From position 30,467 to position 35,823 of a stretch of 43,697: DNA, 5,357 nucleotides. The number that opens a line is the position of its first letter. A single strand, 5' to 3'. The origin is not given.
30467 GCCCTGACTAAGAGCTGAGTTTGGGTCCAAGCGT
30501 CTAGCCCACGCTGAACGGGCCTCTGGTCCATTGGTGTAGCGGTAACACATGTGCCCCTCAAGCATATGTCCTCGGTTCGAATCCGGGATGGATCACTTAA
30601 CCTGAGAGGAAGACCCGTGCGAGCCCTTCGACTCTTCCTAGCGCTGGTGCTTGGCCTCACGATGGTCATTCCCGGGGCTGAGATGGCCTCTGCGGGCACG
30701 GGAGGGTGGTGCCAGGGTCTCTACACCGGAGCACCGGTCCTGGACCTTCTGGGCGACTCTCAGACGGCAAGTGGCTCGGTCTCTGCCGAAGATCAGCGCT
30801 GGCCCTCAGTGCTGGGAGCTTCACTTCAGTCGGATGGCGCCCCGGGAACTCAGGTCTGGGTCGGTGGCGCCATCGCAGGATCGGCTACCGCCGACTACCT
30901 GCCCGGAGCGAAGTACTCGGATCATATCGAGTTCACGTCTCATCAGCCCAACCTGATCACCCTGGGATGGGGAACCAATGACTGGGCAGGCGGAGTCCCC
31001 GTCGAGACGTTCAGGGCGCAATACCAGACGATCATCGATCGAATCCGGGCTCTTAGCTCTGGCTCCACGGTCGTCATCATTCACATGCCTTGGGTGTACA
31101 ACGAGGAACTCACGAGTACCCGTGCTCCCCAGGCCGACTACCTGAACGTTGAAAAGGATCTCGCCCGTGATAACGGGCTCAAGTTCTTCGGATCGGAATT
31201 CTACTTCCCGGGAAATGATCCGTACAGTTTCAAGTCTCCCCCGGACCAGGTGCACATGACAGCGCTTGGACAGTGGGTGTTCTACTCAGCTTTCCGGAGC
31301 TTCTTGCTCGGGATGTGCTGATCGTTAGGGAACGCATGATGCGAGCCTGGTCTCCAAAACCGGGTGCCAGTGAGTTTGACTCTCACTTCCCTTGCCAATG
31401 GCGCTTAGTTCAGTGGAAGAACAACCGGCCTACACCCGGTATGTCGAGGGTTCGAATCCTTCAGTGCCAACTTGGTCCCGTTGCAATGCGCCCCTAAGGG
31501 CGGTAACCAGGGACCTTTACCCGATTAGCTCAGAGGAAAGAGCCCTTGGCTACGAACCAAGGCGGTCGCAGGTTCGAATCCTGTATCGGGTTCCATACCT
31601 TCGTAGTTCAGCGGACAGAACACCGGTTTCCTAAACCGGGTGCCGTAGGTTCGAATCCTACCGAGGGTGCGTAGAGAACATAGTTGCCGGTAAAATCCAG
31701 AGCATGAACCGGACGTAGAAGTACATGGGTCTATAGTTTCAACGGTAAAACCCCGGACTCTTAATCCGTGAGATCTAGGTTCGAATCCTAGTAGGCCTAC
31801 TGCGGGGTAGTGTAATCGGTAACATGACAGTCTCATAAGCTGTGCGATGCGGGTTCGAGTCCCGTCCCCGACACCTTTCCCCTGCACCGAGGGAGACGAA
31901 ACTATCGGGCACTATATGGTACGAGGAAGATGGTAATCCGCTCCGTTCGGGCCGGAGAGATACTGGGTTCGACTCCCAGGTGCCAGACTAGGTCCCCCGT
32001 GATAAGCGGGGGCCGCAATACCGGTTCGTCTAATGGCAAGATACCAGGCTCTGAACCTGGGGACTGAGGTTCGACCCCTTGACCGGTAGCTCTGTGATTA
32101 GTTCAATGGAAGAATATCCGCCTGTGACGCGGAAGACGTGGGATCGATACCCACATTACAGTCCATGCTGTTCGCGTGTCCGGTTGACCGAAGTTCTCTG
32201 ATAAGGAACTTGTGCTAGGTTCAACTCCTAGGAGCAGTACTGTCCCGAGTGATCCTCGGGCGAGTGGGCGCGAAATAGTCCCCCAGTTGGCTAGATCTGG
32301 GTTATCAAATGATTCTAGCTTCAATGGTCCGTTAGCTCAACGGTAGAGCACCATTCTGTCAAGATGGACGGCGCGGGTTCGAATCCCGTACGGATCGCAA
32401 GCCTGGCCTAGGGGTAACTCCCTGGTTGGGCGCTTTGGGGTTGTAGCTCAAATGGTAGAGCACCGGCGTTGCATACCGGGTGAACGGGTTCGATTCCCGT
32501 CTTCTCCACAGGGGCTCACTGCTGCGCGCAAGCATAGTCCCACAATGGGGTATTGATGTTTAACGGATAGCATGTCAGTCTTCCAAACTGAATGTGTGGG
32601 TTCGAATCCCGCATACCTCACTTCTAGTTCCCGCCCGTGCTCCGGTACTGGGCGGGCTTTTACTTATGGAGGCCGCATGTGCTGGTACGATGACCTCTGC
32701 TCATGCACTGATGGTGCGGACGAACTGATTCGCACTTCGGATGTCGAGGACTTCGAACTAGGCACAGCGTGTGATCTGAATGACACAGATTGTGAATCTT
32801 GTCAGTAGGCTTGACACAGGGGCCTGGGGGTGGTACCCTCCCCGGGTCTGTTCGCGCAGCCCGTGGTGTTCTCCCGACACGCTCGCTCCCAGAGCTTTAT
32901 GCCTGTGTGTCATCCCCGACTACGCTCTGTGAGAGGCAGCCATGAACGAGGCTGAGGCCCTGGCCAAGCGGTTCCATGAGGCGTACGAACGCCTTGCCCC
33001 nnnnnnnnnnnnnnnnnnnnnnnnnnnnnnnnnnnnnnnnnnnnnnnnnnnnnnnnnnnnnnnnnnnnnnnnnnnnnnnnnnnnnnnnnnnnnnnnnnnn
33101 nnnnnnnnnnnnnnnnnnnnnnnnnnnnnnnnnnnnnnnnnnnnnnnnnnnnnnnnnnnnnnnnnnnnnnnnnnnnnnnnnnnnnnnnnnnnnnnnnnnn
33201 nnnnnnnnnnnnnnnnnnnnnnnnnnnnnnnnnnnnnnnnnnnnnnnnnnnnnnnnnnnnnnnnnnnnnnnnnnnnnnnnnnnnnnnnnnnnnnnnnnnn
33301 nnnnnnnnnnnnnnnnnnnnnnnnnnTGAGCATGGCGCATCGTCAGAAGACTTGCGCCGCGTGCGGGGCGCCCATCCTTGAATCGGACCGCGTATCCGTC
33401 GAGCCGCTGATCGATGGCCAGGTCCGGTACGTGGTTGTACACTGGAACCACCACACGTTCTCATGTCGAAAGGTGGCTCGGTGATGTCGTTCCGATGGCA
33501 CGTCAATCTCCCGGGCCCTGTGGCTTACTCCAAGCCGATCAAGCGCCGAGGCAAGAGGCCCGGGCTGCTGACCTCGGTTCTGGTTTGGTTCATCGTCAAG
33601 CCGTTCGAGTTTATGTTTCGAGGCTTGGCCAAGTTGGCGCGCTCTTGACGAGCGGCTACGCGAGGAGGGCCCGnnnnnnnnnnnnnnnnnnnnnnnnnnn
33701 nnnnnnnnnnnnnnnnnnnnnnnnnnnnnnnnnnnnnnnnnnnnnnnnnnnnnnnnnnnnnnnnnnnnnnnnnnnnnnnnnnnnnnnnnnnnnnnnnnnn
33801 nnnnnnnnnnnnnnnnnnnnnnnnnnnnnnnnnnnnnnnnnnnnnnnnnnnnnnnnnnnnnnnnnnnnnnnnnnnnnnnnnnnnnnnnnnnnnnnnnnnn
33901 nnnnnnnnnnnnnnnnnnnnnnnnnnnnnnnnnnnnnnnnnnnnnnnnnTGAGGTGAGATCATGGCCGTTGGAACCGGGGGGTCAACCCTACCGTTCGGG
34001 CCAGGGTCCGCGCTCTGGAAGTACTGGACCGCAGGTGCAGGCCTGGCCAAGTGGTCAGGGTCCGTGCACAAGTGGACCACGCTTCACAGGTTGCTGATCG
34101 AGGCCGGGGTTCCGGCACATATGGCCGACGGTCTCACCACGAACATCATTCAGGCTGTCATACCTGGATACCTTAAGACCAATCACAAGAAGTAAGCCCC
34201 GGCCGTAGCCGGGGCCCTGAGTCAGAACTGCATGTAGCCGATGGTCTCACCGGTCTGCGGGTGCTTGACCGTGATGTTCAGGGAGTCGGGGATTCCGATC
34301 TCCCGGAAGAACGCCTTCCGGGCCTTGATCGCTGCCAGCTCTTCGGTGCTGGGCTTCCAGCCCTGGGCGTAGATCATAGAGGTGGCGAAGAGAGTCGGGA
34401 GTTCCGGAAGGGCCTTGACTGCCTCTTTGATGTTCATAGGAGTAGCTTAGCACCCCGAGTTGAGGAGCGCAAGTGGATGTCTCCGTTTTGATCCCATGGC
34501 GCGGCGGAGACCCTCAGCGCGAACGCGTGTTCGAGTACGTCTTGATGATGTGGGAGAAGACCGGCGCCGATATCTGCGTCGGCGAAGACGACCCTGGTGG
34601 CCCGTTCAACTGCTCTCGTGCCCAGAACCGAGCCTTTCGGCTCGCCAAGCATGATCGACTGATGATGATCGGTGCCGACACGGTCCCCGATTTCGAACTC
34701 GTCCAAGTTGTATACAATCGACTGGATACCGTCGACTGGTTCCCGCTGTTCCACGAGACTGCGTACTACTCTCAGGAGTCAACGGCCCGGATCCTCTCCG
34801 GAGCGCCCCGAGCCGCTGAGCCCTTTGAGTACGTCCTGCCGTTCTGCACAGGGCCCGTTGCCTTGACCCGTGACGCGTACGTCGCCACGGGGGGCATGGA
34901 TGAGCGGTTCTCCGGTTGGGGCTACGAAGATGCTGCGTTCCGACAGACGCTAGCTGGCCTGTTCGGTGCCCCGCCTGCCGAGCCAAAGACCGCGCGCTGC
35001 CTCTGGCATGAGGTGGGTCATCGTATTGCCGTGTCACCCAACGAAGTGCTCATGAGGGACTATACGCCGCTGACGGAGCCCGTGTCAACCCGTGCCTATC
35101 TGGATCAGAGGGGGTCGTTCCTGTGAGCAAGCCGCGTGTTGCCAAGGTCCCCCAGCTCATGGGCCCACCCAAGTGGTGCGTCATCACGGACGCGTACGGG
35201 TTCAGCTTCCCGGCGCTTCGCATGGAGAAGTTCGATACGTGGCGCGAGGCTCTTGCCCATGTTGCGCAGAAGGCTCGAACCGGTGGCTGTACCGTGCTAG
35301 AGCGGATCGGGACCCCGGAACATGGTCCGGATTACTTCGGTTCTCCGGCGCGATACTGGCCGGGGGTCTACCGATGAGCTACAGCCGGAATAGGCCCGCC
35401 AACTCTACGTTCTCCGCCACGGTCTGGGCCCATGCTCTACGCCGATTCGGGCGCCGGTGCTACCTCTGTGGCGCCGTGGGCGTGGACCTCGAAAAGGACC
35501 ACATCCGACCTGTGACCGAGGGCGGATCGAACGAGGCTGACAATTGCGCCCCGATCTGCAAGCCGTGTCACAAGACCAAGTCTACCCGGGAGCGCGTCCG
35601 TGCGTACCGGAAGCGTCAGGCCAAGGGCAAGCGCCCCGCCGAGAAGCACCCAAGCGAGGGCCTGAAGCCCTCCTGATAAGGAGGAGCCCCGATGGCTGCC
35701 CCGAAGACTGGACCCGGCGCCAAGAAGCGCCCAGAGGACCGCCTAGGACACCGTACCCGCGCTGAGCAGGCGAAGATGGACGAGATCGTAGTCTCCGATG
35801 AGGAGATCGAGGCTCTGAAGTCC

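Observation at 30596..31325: A signal-peptide SGNH esterase mRNA embedded between tRNAs (tRNA-punctuated cargo gene)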

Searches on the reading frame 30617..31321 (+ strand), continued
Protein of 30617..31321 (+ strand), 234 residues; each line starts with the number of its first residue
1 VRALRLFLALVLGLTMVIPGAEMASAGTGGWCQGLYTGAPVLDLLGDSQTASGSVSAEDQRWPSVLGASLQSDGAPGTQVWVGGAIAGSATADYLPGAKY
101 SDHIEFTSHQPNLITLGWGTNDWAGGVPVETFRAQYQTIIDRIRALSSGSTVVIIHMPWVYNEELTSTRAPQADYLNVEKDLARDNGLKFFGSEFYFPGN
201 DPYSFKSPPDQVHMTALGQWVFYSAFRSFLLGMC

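Call 48: fold_search(model_id=the predicted structure, library=viral)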
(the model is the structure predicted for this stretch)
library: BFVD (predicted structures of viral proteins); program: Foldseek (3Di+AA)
matches with E <= 10: 1160; with E <= 0.001: 123
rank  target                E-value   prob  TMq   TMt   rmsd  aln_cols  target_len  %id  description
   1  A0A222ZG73            3.1e-10  1.00  0.72  0.41   7.4       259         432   21  Esterase [Arthrobacter phage Abidatro]
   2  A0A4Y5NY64            3.7e-08  1.00  0.68  0.44  11.1       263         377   15  (no name in the UniProt tables at hand)
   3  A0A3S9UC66            4.7e-08  1.00  0.65  0.23   5.7       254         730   18  (no name in the UniProt tables at hand)
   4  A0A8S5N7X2            6.8e-08  1.00  0.60  0.29   4.7       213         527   18  Hydrolase [Podoviridae sp. ctcKt3]
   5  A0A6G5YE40            7.2e-08  1.00  0.59  0.18   4.7       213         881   18  (no name in the UniProt tables at hand)
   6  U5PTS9                8.6e-08  1.00  0.57  0.27   5.2       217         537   16  Tail fiber protein [Clavibacter phage CN1A]
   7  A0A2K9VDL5            9.2e-08  1.00  0.64  0.20  10.5       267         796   18  Minor tail protein [Gordonia phage Flakey]
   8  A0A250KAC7            1.0e-07  1.00  0.66  0.25   4.4       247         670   17  Tail spike protein [Pectobacterium phage PPWS4]
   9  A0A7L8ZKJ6            1.7e-07  1.00  0.62  0.22   5.3       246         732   17  (no name in the UniProt tables at hand)
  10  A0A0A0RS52            2.2e-07  1.00  0.62  0.32   4.3       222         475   15  SGNH hydrolase-type esterase domain-containing protein [Bacillus phage Mater]
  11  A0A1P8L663            2.3e-07  1.00  0.65  0.31   9.4       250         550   16  Tail spike protein [Pectobacterium phage PP99]
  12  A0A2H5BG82            2.6e-07  1.00  0.59  0.20   5.2       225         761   16  (no name in the UniProt tables at hand)
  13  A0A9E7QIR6            2.8e-07  1.00  0.63  0.22   9.8       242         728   15  (no name in the UniProt tables at hand)
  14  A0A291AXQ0            2.8e-07  1.00  0.57  0.34   5.2       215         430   17  SGNH hydrolase-type esterase domain-containing protein [Shigella phage Sf12]
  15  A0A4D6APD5            2.9e-07  1.00  0.63  0.26   5.8       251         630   14  (no name in the UniProt tables at hand)
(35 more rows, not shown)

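Call 50: search_protein_families(library=pfam, proteins=[L012:2075-2419:+], max_evalue=0.01)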
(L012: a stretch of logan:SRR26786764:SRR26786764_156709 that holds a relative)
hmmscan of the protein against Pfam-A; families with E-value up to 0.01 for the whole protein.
L012:2075-2419:+ (115 aa): 1 family
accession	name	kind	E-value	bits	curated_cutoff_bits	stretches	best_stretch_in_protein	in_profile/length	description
PF11671.13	Apis_Csd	-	0.0044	17.5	25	1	5-63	10-68/146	Complementary sex determiner protein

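Call 70: find_related_loci(query=A1, collection=genome_contigs, flank=5000)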
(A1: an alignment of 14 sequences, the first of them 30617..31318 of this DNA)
Query A1 (234 aa) in genome_contigs; peptide patterns used: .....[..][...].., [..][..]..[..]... (x = any residue, [..] = any of these).
65 stretches matched a pattern; 2 encode a relative of the query (tblastn E <= 1e-3); 2 distinct loci.
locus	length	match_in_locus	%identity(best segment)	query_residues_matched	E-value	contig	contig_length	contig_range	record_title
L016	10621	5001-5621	58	26-234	3e-77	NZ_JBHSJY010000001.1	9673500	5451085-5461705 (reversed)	Amycolatopsis plumensis strain JCM 13852 tig00000001, whole genome shotgun sequence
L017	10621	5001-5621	58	26-234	3e-77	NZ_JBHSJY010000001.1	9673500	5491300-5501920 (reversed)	Amycolatopsis plumensis strain JCM 13852 tig00000001, whole genome shotgun sequence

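Call 77: search_protein_families(library=ncbifam, proteins=[window:30617-31318:+], max_evalue=0.01)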
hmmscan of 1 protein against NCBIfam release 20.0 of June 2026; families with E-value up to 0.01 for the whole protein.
window:30617-31318:+ (234 aa): 1 family
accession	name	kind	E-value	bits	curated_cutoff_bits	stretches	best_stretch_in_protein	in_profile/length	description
NF007819.1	PRK10528.1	equivalog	3e-07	30.4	270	1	39-167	28-149/210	multifunctional acyl-CoA thioesterase I/protease I/lysophospholipase L1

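Call 78: search_protein_families(library=padloc, proteins=[window:30617-31318:+], max_evalue=0.01)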
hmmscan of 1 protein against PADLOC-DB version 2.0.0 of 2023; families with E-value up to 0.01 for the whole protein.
window:30617-31318:+ (234 aa): 0 families

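Call 87: search_protein_representatives(protein=window:30617-31318:+)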
Query: 234 residues. Proteins with E-value up to 0.001 (for the whole library): 153; up to 1e-10: 19; up to 1e-30: 5. The best 150 are listed.
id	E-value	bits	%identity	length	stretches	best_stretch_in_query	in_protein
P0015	1.5e-72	260.1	56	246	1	21-234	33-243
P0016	2.2e-54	200.6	45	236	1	9-234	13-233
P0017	2.3e-53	197.3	45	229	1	17-234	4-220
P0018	2.5e-49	184.1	39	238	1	3-234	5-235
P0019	3.8e-42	160.5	41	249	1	8-234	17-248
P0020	5.5e-29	117.5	40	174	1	62-234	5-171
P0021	3.9e-27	111.4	33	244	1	18-234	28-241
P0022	7.5e-26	107.2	32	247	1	6-232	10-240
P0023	1.3e-21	93.3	33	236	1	4-234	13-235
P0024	3.8e-17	78.7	36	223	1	11-183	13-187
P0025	1.0e-16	77.3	28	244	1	29-234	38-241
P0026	1.5e-16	76.8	28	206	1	35-233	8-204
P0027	5.5e-16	74.9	28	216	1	34-233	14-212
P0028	2.3e-14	69.6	35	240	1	14-184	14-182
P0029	2.7e-14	69.4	28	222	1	42-227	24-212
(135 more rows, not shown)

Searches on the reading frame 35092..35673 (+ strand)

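Call 50: search_protein_families(library=pfam, proteins=[window:35092-35673:+], max_evalue=0.01)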
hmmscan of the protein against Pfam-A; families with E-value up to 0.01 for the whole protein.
window:35092-35673:+ (194 aa): 2 families
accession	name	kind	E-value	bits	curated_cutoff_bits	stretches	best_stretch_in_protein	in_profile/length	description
PF01844.29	HNH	-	2.4e-10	40.8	21.4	1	123-165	1-46/47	HNH endonuclease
PF14279.12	HNH_5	-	4.1e-07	30.3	27.5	1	123-165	1-45/56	HNH endonuclease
